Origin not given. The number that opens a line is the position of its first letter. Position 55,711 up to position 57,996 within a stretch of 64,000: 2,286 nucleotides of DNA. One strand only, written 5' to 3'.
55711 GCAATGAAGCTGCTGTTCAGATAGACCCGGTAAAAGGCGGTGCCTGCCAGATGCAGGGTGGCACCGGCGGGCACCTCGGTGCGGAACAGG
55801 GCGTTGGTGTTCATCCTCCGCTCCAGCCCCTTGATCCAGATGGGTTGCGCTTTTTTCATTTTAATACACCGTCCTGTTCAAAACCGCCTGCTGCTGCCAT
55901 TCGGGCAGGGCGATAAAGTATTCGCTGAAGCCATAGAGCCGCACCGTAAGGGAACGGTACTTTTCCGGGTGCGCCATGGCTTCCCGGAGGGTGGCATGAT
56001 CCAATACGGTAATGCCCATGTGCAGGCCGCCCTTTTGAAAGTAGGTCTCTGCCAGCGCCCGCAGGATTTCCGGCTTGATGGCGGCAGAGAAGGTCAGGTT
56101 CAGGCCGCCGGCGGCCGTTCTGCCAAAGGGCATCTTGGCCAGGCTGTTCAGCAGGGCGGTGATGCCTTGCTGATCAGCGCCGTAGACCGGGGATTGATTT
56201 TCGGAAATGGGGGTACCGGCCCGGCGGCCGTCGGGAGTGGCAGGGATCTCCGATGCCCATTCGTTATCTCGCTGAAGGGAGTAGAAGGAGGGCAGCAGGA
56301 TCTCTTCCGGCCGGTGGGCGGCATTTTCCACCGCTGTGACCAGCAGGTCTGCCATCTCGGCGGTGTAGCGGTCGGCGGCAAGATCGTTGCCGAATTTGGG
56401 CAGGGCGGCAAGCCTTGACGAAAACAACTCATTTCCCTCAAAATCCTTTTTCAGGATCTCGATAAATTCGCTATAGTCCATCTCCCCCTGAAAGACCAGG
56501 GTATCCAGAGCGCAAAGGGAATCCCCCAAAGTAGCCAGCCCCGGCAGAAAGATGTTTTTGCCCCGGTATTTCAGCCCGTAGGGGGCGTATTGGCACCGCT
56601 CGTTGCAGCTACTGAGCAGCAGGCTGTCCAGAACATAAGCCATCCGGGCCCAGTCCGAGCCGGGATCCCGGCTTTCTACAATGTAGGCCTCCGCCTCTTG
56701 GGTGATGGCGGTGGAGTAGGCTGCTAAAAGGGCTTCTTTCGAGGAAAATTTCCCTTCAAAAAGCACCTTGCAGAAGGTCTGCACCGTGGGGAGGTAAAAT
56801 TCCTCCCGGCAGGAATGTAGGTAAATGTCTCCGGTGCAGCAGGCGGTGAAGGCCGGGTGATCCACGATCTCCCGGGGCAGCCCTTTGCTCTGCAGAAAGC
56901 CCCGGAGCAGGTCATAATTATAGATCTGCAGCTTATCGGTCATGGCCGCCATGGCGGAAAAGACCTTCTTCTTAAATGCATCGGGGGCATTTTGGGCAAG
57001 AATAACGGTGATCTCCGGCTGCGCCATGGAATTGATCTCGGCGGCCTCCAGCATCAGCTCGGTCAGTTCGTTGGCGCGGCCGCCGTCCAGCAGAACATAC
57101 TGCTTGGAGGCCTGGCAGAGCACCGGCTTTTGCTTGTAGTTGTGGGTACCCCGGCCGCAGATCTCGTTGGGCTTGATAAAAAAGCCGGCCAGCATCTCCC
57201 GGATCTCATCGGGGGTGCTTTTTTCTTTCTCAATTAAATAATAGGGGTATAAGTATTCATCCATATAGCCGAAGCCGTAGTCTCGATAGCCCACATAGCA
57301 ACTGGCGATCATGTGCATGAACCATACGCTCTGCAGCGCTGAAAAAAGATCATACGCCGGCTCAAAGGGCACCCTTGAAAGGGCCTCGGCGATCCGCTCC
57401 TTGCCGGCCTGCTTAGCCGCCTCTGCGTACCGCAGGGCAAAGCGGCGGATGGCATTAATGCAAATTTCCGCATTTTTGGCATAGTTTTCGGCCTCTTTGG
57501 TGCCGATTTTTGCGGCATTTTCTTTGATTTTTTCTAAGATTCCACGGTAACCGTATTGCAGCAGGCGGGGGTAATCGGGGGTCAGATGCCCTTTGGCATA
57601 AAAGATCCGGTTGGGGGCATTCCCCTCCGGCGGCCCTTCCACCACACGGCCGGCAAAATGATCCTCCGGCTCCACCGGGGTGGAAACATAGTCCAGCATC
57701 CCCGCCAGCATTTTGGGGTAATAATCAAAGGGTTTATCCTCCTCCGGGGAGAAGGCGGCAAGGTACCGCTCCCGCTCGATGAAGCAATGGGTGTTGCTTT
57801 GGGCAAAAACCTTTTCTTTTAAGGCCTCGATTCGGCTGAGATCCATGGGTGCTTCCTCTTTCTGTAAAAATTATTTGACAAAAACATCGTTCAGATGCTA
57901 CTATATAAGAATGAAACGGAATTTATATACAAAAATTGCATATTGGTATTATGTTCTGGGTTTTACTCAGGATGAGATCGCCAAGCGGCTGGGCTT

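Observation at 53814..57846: PFL-like glycyl radical enzyme (661 aa) without an adjacent activase, co-oriented with a GH78 rhamnosidase, a 2-hydroxyacid dehydrogenase and a GDPD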

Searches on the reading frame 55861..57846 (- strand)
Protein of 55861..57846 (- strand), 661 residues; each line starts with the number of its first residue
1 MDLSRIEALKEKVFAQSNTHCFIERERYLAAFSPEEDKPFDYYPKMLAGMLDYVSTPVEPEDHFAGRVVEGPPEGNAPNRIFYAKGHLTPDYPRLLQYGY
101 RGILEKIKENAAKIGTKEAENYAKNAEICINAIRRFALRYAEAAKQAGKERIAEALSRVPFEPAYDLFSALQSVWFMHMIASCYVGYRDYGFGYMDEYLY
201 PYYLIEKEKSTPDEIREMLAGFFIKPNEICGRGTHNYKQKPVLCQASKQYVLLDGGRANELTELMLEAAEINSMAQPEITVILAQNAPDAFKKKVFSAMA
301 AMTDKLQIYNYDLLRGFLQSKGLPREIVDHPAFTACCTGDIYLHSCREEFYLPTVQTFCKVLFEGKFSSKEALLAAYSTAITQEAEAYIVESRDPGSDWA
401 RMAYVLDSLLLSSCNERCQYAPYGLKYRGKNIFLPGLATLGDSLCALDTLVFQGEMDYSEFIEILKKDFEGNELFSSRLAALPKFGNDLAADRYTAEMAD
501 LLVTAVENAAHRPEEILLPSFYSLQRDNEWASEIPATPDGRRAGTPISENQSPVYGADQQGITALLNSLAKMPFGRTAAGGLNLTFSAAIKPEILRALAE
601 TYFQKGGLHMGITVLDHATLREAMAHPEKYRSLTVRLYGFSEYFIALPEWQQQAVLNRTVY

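Call 8: search_protein_families(library=pfam, proteins=[window:55861-57846:-], max_evalue=0.01)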
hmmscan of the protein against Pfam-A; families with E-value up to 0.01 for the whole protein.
window:55861-57846:- (661 aa): 2 families
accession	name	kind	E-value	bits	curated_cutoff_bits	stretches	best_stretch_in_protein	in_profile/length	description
PF02901.20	PFL-like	-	2.7e-52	178.8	24.3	2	81-337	153-430/647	Pyruvate formate lyase-like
PF01228.26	Gly_radical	-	1.5e-17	64.4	22.2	1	548-645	2-106/106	Glycine radical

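Call 9: search_protein_families(library=ncbifam, proteins=[window:55861-57846:-], max_evalue=0.01)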
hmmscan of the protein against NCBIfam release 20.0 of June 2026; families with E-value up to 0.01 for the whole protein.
window:55861-57846:- (661 aa): 12 families
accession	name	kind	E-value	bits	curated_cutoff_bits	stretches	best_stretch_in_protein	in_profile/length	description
TIGR01774.1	PFL2-3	subfamily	1.6e-63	215.2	678.2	2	404-659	514-782/786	formate C-acetyltransferase/glycerol dehydratase family glycyl radical enzyme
NF007437.0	PRK09983.1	equivalog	8.1e-43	146.6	1109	1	84-660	153-762/765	formate C-acetyltransferase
NF048009.1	SfplDhtHpfGKleb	equivalog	1.4e-41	142.5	1000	2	421-659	568-820/824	(2S)-3-sulfopropanediol dehydratase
NF043068.1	glycl_HYPD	equivalog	1.8e-41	142.1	1100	2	402-659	514-780/784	trans-4-hydroxy-L-proline dehydratase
NF048011.1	SfplDhtHpsGDes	equivalog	5.4e-37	127.5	1000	2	436-659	584-817/821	(2S)-3-sulfopropanediol dehydratase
TIGR04394.1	choline_CutC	equivalog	2.3e-36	125.7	1050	2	407-660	523-785/789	choline trimethylamine-lyase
NF033718.1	indole_decarb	equivalog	5e-25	87.9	1100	2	523-661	722-866/868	indoleacetate decarboxylase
NF033715.1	glycyl_HPDL_Lrg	equivalog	2.4e-22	78.6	1150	2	470-661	702-899/901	4-hydroxyphenylacetate decarboxylase large subunit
TIGR01255.1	pyr_form_ly_1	equivalog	1.4e-19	70.1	994.2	1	483-660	549-740/744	formate C-acetyltransferase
NF038360.1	rad_fix_GrcA3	exception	5.6e-14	52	158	1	596-660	10-74/78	autonomous glycyl radical cofactor GrcA3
NF008341.1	PRK11127.1-1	equivalog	1.1e-13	51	145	1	603-660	19-76/80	autonomous glycyl radical cofactor GrcA2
TIGR04365.1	spare_glycyl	equivalog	4.3e-10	39.9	170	1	604-660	66-122/126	autonomous glycyl radical cofactor GrcA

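Call 10: search_solved_structures(query=window:55861-57846:-, max_evalue=0.001, show_alignments=3)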
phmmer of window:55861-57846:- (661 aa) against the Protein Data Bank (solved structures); distinct sequences matched with E-value up to 0.001: 36.
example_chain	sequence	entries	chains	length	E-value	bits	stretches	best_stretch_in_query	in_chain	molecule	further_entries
2f3o_A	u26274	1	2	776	3.6e-45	157.7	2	408-658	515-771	pyruvate formate-lyase 2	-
7vua_A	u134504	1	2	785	2.3e-43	151.7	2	404-660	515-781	HplG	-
1r8w_A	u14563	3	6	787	7.1e-41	143.5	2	428-659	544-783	glycerol dehydratase | B12-independent glycerol dehydratase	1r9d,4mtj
8yjo_A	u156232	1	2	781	8.8e-38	133.3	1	82-660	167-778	Probable dehydratase PflD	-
8id1_A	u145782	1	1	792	5.1e-37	130.7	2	410-660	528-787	Formate C-acetyltransferase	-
8id7_A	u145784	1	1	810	3.7e-36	127.9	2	363-659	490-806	Probable dehydratase YbiW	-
8yjn_A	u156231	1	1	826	4e-36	127.8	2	363-659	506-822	Probable dehydratase YbiW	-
5a0z_A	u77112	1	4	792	2.5e-34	121.9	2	406-660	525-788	CHOLINE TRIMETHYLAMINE LYASE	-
5a0u_A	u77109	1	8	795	2.5e-34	121.9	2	406-660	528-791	CHOLINE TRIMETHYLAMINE LYASE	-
9f3w_A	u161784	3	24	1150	6.7e-34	120.5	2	406-660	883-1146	Choline trimethylamine-lyase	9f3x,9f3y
6xs4_A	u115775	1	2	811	1.2e-33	119.6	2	361-659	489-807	Formate C-acetyltransferase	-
9ht9_A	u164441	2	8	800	2.3e-33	118.7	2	406-660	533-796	Choline trimethylamine-lyase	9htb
9r0v_A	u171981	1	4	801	2.3e-33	118.7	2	406-660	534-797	Choline trimethylamine-lyase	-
5kdp_A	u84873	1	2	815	2.5e-33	118.6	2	406-660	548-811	Choline trimethylamine-lyase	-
5fav_A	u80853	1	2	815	2.5e-33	118.6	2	406-660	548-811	Choline trimethylamine-lyase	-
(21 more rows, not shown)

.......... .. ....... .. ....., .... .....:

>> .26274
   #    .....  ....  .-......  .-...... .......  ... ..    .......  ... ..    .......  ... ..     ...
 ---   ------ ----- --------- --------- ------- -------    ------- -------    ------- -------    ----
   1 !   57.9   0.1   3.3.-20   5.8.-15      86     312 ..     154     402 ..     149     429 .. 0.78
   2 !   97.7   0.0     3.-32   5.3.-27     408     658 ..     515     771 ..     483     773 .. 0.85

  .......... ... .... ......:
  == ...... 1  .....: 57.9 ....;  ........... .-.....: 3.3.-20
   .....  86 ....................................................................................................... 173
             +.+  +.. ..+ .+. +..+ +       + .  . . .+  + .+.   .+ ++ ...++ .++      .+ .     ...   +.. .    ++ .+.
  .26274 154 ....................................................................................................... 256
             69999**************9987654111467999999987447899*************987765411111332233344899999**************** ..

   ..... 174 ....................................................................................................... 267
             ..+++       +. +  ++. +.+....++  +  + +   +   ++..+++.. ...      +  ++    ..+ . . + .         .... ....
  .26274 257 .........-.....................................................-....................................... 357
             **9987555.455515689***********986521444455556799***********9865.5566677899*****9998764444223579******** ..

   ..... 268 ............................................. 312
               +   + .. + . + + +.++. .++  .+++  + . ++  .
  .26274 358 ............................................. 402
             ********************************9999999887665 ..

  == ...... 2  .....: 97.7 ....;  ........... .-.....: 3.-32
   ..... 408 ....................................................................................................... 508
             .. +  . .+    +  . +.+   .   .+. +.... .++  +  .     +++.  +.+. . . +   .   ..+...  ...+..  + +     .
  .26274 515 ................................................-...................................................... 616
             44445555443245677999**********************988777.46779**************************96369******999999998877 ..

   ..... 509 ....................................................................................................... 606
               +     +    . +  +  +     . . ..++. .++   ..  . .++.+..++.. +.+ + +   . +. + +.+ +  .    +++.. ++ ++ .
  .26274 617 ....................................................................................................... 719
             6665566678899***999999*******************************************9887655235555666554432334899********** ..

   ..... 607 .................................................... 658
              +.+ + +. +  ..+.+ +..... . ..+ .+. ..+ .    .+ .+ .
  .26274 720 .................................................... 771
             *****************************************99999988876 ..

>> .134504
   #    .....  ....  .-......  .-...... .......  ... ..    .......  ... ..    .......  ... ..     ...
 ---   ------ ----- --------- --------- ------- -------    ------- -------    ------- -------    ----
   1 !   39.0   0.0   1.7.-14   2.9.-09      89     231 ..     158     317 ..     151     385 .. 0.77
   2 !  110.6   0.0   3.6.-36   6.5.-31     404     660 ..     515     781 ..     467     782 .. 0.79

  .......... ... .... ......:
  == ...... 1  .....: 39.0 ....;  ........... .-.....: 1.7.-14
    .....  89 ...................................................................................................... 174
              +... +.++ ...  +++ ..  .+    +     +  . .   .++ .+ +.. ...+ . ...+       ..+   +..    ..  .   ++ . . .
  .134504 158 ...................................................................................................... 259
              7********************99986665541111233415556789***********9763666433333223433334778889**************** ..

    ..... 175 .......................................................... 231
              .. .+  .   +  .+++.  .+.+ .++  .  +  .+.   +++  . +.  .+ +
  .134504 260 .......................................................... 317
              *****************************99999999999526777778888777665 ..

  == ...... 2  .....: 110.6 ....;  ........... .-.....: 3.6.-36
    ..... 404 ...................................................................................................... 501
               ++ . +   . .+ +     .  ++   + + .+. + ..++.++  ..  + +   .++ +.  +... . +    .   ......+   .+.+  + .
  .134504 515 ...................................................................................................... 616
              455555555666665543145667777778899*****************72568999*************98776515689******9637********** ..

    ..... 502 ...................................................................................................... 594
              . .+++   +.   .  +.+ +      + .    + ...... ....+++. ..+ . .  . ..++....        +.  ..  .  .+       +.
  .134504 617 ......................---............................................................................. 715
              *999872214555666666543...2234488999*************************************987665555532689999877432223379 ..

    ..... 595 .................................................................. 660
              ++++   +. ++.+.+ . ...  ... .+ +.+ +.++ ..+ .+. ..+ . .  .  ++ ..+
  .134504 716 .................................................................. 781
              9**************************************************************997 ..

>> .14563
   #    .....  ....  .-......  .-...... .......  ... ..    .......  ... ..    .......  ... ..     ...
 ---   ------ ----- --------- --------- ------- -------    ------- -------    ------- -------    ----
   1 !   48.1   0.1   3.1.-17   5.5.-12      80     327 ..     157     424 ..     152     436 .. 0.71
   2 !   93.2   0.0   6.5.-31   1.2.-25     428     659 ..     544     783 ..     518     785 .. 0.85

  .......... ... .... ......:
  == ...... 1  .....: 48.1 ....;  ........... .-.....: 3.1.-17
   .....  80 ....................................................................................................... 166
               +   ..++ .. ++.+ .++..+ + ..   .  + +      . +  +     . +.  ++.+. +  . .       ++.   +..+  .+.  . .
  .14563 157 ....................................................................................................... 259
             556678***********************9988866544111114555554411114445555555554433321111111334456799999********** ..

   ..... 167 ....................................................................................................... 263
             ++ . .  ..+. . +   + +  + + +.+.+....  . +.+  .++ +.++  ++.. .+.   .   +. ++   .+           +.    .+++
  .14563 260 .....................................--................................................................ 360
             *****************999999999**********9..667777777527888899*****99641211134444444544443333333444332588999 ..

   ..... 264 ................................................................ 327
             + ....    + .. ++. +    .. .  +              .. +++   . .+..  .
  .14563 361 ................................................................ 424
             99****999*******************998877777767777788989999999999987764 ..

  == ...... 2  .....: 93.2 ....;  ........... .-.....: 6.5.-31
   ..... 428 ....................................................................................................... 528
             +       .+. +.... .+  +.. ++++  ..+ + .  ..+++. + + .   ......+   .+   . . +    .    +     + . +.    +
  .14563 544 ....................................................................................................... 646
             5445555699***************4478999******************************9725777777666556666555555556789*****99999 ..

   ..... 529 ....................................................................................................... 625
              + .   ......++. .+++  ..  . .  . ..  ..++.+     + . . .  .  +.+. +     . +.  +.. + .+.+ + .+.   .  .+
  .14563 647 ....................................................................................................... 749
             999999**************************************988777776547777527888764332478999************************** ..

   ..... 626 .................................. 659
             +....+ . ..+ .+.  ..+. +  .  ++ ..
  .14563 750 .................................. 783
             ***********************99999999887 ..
